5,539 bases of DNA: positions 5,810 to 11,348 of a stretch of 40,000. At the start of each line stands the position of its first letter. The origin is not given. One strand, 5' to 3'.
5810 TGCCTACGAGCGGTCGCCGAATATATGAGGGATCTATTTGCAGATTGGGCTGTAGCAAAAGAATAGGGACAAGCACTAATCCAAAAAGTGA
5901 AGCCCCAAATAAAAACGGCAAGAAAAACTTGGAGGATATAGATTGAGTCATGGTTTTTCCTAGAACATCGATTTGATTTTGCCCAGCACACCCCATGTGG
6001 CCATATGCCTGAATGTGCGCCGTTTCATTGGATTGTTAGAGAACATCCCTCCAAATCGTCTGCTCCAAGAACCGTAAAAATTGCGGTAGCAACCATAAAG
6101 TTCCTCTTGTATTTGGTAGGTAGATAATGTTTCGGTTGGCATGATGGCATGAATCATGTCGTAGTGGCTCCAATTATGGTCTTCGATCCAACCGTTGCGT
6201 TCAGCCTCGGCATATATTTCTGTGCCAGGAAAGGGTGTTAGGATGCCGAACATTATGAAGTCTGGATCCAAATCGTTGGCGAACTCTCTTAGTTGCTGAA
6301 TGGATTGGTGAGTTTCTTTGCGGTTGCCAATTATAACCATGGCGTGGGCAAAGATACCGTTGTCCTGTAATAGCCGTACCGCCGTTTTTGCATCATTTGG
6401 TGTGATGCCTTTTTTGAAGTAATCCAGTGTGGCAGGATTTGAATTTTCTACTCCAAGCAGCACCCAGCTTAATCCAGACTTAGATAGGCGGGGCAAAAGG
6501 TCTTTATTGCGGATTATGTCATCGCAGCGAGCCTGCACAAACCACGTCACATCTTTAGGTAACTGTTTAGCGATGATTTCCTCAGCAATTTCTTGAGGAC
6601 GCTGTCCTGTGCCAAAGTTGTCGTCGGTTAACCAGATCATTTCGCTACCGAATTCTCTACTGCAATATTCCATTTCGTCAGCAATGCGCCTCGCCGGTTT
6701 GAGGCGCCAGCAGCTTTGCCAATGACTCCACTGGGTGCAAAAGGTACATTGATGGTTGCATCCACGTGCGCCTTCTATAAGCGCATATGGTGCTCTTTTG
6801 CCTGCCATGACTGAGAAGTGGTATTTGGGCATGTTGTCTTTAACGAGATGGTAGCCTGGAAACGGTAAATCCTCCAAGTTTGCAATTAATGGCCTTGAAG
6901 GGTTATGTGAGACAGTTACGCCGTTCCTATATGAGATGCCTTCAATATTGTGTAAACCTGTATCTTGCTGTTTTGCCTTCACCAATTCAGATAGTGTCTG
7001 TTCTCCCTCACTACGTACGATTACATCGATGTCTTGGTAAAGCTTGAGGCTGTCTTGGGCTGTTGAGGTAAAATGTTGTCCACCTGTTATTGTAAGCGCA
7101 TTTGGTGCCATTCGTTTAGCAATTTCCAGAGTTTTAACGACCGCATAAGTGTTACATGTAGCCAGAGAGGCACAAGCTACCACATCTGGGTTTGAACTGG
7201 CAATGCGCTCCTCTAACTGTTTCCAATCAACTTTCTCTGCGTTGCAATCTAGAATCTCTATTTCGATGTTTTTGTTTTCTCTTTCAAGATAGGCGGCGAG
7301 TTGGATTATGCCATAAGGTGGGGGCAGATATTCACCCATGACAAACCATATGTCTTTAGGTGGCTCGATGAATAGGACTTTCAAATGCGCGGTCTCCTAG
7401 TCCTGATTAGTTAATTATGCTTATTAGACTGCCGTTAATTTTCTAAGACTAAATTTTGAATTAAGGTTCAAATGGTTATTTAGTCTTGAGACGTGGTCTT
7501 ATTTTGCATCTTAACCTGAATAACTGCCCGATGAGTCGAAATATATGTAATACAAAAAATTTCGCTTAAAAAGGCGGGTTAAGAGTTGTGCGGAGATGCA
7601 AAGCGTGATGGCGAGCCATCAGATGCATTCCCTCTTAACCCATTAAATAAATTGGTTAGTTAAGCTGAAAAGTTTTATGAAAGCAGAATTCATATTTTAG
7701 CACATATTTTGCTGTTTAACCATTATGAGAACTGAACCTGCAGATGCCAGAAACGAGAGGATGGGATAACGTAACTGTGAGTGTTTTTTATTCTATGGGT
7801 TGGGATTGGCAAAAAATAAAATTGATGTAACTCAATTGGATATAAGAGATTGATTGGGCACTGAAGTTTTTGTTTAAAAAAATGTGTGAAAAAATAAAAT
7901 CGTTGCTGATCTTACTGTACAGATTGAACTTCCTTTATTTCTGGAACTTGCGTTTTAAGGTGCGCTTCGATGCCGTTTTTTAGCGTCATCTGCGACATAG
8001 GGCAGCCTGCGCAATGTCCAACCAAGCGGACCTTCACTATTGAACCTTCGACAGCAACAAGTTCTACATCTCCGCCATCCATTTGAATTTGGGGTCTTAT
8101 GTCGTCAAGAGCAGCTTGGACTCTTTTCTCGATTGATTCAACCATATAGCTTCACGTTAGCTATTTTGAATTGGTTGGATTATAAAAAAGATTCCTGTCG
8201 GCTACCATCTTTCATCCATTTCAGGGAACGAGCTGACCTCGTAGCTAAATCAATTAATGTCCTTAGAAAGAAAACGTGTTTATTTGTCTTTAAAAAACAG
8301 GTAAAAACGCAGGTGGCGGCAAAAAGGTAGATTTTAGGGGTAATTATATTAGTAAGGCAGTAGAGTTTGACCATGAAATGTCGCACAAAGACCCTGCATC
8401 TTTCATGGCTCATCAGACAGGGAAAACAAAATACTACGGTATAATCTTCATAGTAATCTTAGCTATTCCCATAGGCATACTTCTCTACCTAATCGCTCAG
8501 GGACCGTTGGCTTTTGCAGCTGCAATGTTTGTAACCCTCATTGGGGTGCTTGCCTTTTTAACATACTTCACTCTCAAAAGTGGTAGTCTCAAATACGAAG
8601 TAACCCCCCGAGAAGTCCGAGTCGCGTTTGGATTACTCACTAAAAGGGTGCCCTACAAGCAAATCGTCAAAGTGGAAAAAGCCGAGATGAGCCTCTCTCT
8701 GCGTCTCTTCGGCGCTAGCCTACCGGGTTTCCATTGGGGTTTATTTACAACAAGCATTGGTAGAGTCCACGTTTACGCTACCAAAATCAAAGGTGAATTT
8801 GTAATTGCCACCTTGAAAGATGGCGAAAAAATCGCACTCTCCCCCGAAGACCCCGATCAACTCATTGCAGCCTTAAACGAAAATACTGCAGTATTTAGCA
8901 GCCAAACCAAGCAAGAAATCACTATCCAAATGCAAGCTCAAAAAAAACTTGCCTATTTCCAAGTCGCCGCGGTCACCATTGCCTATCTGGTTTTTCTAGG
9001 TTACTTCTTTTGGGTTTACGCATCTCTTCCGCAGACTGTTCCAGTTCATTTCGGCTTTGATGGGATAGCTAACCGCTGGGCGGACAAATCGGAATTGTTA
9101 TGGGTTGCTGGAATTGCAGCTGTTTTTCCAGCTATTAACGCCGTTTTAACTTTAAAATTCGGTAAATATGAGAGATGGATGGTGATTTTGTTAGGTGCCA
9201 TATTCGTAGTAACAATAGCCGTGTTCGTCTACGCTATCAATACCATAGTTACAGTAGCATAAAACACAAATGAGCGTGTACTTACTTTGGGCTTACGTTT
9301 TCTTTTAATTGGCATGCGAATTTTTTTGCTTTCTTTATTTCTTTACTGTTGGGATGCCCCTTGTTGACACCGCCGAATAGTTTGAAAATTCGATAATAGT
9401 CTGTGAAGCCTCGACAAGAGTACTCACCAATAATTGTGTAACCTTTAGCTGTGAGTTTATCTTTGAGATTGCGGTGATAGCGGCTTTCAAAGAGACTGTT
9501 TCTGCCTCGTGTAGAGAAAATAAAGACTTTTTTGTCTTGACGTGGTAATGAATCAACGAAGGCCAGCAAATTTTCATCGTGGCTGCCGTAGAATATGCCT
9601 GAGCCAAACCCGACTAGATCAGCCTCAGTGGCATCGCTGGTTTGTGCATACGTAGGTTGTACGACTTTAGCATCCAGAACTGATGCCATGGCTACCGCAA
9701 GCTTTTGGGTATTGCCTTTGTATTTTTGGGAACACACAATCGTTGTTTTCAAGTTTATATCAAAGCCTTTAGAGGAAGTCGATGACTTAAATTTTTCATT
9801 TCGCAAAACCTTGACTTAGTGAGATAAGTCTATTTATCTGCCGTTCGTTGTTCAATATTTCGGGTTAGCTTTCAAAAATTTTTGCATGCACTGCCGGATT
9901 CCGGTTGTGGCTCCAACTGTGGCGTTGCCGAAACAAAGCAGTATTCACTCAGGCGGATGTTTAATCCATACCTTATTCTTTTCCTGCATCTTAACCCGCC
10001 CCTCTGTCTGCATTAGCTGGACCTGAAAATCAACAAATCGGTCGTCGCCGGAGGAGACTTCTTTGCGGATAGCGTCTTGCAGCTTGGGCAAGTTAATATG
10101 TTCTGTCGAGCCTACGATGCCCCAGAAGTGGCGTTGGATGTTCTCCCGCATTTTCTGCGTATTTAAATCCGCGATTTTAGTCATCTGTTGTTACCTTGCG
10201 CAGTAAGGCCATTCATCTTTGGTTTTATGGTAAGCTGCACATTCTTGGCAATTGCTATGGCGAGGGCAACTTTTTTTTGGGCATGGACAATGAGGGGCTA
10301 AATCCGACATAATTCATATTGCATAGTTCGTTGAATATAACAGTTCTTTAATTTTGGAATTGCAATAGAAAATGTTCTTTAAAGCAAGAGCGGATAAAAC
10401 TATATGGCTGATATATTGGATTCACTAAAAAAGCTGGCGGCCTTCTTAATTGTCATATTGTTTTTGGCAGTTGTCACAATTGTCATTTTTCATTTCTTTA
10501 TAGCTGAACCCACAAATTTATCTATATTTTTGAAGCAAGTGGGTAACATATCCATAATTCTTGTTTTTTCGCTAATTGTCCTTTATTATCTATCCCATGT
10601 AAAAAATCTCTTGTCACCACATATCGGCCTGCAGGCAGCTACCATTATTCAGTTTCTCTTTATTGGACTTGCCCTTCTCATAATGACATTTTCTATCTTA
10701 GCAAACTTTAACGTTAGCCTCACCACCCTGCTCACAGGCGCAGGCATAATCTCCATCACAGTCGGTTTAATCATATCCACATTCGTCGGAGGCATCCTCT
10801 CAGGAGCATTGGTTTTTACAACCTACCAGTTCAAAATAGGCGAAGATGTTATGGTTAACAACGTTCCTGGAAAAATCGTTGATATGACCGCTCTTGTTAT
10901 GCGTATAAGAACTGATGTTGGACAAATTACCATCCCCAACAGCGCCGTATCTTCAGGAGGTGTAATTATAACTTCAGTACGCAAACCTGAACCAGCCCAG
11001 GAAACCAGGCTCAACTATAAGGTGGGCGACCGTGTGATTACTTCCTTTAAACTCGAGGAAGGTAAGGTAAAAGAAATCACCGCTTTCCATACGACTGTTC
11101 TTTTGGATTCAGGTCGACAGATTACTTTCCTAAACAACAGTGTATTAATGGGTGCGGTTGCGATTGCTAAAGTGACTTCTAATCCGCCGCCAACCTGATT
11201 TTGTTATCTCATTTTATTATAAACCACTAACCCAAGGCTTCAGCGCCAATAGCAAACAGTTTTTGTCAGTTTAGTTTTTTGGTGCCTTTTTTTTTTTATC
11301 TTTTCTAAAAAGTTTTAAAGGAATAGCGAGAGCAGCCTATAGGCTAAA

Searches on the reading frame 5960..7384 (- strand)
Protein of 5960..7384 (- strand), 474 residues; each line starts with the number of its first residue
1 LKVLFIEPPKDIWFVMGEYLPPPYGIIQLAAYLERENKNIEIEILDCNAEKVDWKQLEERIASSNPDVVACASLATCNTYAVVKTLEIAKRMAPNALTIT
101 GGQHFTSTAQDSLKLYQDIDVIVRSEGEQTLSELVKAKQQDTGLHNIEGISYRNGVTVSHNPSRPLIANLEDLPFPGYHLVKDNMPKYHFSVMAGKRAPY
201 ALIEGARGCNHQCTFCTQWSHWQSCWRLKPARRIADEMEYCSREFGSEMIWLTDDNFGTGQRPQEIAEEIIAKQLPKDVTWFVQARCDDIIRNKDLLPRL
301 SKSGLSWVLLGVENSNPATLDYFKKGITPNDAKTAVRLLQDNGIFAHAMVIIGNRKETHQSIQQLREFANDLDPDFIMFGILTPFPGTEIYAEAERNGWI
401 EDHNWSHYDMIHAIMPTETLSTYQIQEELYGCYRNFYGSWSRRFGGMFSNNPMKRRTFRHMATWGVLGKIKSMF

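Call 7: search_protein_families(library=pfam, proteins=[window:5960-7384:-], max_evalue=0.001)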
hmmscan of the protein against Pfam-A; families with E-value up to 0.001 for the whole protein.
window:5960-7384:- (474 aa): 2 families
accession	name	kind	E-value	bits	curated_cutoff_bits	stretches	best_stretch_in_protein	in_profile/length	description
PF04055.27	Radical_SAM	-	8.9e-20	72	29.5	1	206-369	4-166/166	Radical SAM superfamily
PF02310.24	B12-binding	-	2.2e-19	69.9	32.1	1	20-134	11-120/121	B12 binding domain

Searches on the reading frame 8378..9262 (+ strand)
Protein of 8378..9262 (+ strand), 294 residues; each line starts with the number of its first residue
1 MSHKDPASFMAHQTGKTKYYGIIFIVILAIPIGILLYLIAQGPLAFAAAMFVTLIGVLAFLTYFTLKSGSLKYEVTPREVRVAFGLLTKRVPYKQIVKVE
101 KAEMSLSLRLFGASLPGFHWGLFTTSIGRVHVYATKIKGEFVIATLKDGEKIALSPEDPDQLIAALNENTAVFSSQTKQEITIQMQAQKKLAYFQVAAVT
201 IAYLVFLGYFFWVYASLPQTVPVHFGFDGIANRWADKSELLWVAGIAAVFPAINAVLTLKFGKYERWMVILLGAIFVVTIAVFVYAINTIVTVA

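Call 7: search_protein_families(library=pfam, proteins=[window:8378-9262:+], max_evalue=0.001)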
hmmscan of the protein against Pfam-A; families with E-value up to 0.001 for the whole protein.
window:8378-9262:+ (294 aa): 3 families
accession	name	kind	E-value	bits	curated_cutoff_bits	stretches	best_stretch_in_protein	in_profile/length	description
PF10882.14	bPH_5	-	5.5e-15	55.7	22.5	1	72-168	2-98/100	Bacterial PH domain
PF07853.16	DUF1648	-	2.4e-11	43.5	28.7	1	204-244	4-45/49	Domain of unknown function (DUF1648)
PF06713.17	bPH_4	-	4.5e-05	23.9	22.9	0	72-107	2-37/74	Bacterial PH domain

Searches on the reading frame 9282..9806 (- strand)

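Call 7: search_protein_families(library=pfam, proteins=[window:9282-9806:-], max_evalue=0.001)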
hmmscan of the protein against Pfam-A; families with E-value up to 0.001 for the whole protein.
window:9282-9806:- (174 aa): 2 families
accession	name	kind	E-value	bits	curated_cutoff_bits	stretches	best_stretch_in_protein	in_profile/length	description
PF12641.12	Flavodoxin_3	-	1.1e-10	42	27.5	1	30-133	8-111/160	Flavodoxin domain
PF12724.12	Flavodoxin_5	-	3.8e-07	31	27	1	30-101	8-85/145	Flavodoxin domain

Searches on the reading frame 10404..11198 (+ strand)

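Call 7: search_protein_families(library=pfam, proteins=[window:10404-11198:+], max_evalue=0.001)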
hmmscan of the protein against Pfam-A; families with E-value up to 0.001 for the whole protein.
window:10404-11198:+ (264 aa): 1 family
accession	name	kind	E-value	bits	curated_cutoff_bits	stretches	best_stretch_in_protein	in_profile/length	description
PF00924.24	MS_channel_2nd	-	1.8e-12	47.6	20.2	1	128-184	3-60/68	Mechanosensitive ion channel, beta-domain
